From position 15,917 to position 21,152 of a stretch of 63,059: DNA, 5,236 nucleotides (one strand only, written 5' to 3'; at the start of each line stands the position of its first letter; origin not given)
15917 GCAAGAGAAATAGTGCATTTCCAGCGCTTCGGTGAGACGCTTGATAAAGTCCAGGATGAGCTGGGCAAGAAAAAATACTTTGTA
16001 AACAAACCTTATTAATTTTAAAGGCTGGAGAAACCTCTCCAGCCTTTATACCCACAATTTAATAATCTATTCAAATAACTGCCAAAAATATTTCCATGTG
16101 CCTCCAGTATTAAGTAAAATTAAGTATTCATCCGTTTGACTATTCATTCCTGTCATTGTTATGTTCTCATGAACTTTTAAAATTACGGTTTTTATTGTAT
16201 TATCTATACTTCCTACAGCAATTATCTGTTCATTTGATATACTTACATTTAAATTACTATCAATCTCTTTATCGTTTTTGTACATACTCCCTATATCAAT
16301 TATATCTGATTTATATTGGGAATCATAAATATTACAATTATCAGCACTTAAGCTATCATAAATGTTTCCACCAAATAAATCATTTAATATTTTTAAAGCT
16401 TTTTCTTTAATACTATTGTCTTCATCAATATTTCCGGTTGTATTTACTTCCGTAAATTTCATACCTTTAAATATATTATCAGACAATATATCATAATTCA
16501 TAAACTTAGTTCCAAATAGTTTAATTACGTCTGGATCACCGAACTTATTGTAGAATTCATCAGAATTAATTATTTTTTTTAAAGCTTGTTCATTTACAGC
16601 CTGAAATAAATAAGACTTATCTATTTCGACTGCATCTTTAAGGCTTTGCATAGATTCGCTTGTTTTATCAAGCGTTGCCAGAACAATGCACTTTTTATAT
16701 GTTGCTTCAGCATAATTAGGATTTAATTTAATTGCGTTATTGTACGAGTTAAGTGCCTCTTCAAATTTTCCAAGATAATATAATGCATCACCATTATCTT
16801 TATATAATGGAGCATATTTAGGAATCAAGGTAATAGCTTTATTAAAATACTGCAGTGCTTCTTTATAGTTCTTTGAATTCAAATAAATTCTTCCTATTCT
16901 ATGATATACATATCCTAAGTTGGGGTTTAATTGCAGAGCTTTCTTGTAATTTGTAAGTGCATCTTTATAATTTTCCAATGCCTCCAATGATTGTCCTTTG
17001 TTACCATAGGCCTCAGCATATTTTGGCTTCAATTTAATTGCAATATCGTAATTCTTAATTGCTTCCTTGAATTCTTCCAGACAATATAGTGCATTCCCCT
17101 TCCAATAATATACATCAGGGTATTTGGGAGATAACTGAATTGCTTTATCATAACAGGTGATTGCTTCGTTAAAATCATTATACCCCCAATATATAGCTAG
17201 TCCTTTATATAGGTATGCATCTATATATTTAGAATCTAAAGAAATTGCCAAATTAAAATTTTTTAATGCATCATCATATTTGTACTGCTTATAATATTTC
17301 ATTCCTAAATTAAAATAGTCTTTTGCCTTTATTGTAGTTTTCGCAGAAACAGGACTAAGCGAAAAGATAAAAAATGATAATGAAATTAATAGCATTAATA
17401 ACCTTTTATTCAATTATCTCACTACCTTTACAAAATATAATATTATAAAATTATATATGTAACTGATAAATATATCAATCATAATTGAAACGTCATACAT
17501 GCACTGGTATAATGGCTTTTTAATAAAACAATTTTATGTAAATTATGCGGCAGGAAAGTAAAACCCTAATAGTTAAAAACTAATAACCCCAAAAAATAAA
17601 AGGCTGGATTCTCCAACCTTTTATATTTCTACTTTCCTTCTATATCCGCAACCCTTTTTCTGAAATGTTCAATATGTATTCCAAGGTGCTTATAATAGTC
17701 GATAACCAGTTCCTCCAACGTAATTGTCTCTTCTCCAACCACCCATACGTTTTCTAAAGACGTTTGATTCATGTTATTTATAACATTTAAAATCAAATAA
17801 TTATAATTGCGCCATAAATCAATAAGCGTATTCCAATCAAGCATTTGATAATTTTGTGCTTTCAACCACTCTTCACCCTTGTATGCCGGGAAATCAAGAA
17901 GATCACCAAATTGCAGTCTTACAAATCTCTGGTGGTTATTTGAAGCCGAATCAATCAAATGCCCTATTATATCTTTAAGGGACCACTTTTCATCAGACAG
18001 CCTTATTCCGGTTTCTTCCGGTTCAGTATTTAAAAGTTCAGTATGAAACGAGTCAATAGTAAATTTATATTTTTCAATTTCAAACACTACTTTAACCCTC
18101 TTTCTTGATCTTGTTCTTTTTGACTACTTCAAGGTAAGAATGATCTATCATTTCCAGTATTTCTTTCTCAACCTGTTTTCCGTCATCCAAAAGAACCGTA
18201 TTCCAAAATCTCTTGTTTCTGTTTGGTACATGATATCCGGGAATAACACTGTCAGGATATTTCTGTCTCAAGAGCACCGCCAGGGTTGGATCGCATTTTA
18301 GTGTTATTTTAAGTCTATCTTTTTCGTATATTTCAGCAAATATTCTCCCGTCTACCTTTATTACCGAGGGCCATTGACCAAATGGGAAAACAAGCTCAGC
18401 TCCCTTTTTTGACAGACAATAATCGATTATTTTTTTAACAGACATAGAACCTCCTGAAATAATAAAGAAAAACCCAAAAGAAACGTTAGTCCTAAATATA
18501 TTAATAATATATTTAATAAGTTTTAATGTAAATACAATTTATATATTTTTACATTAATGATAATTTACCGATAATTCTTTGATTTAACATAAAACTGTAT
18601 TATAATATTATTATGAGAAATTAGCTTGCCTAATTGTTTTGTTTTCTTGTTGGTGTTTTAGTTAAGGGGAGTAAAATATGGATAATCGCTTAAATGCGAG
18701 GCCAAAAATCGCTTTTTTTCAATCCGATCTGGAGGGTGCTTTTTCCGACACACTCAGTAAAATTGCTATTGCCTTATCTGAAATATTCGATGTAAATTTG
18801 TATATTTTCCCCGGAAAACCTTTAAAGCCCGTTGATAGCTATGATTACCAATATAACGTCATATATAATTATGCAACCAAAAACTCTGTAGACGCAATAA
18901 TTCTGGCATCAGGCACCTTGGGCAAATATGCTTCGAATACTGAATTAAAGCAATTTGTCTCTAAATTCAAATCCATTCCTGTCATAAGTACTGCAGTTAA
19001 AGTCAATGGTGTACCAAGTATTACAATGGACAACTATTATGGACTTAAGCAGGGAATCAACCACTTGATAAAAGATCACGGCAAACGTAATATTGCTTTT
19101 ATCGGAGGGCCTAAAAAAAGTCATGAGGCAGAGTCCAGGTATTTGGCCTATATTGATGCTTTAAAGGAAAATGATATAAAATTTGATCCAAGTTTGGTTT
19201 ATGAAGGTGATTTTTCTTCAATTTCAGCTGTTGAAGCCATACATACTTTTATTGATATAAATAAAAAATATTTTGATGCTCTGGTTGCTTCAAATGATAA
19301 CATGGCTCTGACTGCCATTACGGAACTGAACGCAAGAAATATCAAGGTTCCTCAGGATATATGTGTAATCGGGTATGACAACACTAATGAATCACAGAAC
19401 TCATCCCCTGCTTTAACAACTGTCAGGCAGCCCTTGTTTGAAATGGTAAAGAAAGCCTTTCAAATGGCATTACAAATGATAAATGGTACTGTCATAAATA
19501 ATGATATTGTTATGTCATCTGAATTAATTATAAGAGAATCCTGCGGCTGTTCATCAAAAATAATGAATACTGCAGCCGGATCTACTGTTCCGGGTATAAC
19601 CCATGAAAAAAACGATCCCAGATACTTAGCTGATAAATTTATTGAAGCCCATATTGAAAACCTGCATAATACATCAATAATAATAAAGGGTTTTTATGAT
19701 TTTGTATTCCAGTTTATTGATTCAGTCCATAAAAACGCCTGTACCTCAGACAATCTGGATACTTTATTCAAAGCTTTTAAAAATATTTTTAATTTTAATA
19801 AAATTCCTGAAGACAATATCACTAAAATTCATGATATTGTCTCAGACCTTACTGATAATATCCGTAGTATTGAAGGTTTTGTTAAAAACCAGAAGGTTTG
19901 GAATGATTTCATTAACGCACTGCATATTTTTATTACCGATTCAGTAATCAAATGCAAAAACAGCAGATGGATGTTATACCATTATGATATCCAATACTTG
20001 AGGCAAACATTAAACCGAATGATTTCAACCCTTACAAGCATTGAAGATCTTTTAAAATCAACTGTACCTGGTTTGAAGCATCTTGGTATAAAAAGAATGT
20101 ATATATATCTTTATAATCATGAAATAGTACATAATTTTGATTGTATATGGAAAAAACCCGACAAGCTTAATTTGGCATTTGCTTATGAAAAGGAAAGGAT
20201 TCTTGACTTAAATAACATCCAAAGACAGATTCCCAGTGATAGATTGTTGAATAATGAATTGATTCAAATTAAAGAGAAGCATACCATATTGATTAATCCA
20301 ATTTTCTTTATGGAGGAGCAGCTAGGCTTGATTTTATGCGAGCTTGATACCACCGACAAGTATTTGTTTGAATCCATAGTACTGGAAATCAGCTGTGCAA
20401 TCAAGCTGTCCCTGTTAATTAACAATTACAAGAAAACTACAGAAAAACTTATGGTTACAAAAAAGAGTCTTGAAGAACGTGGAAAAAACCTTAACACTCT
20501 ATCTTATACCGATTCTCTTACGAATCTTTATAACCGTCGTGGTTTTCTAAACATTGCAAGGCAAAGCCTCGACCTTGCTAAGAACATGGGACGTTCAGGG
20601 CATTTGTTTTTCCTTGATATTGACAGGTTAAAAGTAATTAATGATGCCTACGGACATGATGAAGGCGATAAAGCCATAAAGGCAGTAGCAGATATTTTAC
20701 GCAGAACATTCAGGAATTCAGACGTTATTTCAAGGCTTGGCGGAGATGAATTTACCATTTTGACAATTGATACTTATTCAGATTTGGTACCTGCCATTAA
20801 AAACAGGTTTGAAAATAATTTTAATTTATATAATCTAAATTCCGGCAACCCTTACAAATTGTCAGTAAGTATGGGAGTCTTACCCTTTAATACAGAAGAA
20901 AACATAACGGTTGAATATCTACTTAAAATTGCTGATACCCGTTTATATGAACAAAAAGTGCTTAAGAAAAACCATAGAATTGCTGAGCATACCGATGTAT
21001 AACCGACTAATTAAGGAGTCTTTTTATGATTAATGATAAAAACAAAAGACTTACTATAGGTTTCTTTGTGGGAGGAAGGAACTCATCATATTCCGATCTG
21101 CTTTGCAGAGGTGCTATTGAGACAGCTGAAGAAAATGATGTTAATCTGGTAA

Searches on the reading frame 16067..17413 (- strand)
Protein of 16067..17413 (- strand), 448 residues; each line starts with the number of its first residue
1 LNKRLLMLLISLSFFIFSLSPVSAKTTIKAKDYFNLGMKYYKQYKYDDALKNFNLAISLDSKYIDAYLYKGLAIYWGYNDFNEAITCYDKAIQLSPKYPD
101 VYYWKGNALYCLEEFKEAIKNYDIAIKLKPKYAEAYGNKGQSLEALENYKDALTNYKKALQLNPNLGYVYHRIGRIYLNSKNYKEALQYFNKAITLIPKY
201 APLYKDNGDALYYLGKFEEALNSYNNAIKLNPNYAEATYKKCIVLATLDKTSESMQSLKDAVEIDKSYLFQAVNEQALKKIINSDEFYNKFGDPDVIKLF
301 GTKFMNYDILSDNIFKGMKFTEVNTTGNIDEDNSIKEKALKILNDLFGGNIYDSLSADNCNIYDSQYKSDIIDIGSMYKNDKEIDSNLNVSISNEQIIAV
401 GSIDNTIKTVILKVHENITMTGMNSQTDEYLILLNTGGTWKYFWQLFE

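Call 52: search_protein_families(library=pfam, proteins=[window:16067-17413:-], max_evalue=0.0001)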
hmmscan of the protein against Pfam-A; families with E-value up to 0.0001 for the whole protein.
window:16067-17413:- (448 aa): 18 families
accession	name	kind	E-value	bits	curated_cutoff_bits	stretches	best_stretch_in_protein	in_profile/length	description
PF00515.34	TPR_1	-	2e-41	138.6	27.8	4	133-165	1-33/34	Tetratricopeptide repeat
PF07719.23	TPR_2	-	2.9e-41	136.6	27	5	168-199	2-33/34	Tetratricopeptide repeat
PF13414.12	TPR_11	-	5.8e-40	135.2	26.8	4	79-110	8-39/42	TPR repeat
PF13181.12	TPR_8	-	3.6e-26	89.5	25.7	2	169-199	3-33/34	Tetratricopeptide repeat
PF13432.12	TPR_16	-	2.5e-25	89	32.7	4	139-200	3-64/65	Tetratricopeptide repeat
PF13428.12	TPR_14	-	1.3e-20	72.2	23.5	0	99-141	1-43/44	Tetratricopeptide repeat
PF14559.12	TPR_19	-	3e-20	72.7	25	1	146-199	4-57/68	Tetratricopeptide repeat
PF13424.12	TPR_12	-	6.1e-20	71.6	30.1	3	133-196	3-74/77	Tetratricopeptide repeat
PF13431.12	TPR_17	-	3.4e-17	61.6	24.4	1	156-188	2-34/34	Tetratricopeptide repeat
PF13371.12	TPR_9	-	1.4e-13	51.1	35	1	174-236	2-64/73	Tetratricopeptide repeat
PF13374.12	TPR_10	-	8.1e-11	42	27.5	0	170-195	5-30/42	Tetratricopeptide repeat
PF12895.13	ANAPC3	-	3.6e-09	37.2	27.2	1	79-158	3-81/82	Anaphase-promoting complex, cyclosome, subunit 3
PF13176.12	TPR_7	-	4e-09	36.3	27.9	0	170-195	2-27/36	Tetratricopeptide repeat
PF13174.12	TPR_6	-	3.1e-07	31.1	26.3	0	169-195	2-28/33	Tetratricopeptide repeat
PF23914.1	TPR_CcmH_CycH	-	4e-07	30.5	42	0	78-164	63-152/158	Cytochrome c-type biogenesis protein H TPR domain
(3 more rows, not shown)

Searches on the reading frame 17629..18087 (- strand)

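Call 36: search_protein_families(library=pfam, proteins=[window:17629-18087:-], max_evalue=0.001)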
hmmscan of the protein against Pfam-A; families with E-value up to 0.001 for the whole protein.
window:17629-18087:- (152 aa): 1 family
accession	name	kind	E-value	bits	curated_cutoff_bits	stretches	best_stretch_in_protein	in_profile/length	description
PF12867.12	DinB_2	-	1.2e-05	26.1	24.8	1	18-140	13-126/128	DinB superfamily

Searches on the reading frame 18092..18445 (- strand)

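Call 36: search_protein_families(library=pfam, proteins=[window:18092-18445:-], max_evalue=0.001)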
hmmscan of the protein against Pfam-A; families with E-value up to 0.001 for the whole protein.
window:18092-18445:- (117 aa): 1 family
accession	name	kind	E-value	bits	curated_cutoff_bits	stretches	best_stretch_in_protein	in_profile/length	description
PF04237.18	YjbR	-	8e-22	78.1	30.1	1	11-104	1-86/88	YjbR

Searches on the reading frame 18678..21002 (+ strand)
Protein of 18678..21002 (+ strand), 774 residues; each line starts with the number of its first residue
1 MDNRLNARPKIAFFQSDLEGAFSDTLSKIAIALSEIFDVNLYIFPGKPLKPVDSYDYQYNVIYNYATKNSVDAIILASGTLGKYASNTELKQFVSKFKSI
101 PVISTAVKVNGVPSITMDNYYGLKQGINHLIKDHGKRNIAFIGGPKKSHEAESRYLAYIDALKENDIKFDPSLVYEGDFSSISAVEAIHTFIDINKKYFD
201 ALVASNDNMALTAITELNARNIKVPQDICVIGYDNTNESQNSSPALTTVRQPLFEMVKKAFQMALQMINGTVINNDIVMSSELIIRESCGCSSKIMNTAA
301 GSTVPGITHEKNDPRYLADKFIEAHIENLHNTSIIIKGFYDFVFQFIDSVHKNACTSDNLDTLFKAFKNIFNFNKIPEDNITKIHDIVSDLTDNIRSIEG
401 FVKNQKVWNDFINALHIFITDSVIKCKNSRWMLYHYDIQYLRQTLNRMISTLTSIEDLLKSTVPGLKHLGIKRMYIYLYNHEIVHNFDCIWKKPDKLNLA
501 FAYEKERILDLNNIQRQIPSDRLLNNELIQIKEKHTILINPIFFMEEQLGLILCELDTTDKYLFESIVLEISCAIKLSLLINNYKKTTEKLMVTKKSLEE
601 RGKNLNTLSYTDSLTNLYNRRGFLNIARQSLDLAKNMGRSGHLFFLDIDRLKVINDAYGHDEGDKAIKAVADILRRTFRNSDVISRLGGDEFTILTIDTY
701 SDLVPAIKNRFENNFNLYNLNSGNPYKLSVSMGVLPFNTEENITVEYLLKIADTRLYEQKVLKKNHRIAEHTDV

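Call 52: search_protein_families(library=pfam, proteins=[window:18678-21002:+], max_evalue=0.0001)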
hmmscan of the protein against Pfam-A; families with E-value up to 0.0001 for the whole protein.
window:18678-21002:+ (774 aa): 4 families
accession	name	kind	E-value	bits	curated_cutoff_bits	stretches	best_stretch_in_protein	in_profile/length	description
PF00990.26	GGDEF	-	1.2e-35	123.1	23.8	1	610-765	2-160/161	Diguanylate cyclase, GGDEF domain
PF13377.12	Peripla_BP_3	-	1.9e-29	103.3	26.5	1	132-289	5-167/167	Periplasmic binding protein-like domain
PF00532.27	Peripla_BP_1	-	2.6e-11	44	22.2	1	69-272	56-267/281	Periplasmic binding proteins and sugar binding domain of LacI family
PF13407.12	Peripla_BP_4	-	6.6e-10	39.4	35.1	1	58-270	44-256/258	Periplasmic binding protein domain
